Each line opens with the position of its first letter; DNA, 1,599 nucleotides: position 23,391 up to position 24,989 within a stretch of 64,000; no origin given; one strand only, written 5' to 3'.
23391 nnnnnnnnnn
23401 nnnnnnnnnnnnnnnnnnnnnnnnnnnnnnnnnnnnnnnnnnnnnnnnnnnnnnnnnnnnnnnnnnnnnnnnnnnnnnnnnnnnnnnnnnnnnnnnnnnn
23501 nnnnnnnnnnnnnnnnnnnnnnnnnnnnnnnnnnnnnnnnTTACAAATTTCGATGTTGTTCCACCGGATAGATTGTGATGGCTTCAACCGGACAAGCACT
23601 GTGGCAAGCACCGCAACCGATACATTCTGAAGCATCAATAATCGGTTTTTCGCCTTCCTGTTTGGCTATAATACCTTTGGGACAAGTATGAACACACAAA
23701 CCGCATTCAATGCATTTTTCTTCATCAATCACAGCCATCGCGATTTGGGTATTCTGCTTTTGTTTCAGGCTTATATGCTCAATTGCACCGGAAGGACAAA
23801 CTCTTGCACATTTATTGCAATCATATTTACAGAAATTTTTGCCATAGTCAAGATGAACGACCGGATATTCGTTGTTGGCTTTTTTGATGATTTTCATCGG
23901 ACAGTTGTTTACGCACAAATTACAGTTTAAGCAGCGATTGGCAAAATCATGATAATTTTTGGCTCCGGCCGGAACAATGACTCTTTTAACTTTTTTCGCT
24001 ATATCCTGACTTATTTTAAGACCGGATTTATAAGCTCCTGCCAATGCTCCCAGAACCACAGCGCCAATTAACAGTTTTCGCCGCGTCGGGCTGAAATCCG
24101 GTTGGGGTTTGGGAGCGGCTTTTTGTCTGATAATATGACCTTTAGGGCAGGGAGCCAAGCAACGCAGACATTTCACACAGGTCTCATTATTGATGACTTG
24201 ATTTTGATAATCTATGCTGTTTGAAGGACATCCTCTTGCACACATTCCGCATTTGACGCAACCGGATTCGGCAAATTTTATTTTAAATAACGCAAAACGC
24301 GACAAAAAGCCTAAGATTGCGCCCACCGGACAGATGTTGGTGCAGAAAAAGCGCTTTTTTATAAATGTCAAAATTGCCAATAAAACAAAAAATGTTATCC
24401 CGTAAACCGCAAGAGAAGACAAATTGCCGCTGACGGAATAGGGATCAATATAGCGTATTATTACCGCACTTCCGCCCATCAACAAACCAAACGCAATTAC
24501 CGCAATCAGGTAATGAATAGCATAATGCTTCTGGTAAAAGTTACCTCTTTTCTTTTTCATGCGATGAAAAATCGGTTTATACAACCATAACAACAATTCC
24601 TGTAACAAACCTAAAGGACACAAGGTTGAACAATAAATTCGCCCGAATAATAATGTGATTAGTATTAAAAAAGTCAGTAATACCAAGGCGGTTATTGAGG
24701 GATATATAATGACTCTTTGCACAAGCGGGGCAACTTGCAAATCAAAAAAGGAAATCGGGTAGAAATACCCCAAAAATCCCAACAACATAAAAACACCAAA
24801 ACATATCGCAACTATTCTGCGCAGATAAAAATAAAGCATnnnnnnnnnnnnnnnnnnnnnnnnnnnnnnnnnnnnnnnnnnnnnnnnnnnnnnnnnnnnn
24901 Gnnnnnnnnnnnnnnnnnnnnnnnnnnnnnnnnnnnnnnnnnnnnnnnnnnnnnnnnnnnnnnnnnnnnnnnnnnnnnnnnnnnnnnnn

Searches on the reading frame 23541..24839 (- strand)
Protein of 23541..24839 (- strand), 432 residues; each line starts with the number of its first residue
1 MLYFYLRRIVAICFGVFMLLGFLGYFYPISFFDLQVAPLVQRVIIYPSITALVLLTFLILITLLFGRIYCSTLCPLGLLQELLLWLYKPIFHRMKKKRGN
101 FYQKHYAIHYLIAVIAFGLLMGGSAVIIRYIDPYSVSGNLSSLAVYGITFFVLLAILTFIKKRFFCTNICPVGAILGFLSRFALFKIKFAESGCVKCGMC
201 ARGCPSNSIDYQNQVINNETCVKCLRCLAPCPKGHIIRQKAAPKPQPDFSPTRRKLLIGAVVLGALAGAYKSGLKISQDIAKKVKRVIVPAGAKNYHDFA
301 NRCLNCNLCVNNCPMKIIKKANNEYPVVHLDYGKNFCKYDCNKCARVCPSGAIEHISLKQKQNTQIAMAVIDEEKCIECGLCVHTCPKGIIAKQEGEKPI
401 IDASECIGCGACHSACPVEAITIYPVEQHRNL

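Call 12: search_protein_families(library=pfam, proteins=[window:23541-24839:-], max_evalue=0.001)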
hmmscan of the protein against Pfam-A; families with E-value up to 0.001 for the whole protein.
window:23541-24839:- (432 aa): 16 families
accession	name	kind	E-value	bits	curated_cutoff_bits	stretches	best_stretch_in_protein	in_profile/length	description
PF00037.32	Fer4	-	1.8e-28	97.6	21.1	2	399-422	1-24/24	4Fe-4S binding domain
PF12838.12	Fer4_7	-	1.2e-25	90.2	27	5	340-390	4-52/52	4Fe-4S dicluster domain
PF13187.11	Fer4_9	-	2.6e-23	82.2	27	5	375-421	1-52/52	4Fe-4S dicluster domain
PF12837.12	Fer4_6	-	2.9e-23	81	25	2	399-421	2-24/24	4Fe-4S binding domain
PF13237.11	Fer4_10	-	4.1e-21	75.1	25.5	4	369-417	2-53/53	4Fe-4S dicluster domain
PF14697.11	Fer4_21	-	7.5e-20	71.3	35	3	369-422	1-58/59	4Fe-4S dicluster domain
PF25160.1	LdpA_Fe-S-bd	-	4.6e-19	68.4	27.6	2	337-394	1-46/49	LdpA Fe-S cluster-binding domain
PF13484.11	Fer4_16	-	7.4e-19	68.7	30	0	405-424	1-20/66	4Fe-4S double cluster binding domain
PF12801.12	Fer4_5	-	1.9e-18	66.6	22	2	50-91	4-45/48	4Fe-4S binding domain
PF12797.12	Fer4_2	-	7.5e-18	63.6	24.5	2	398-418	2-22/22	4Fe-4S binding domain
PF12800.12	Fer4_4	-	2.8e-12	46.2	24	0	374-389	2-17/17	4Fe-4S binding domain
PF13183.11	Fer4_8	-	5.7e-12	46.4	27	0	403-422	2-21/68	4Fe-4S dicluster domain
PF12798.12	Fer4_3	-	7e-11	42.5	27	0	376-390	1-15/15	4Fe-4S binding domain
PF13534.11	Fer4_17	-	1.2e-08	35.8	22.2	0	297-317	40-60/61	4Fe-4S dicluster domain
PF13746.11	Fer4_18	-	0.00027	21.5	27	0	362-416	47-95/114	4Fe-4S dicluster domain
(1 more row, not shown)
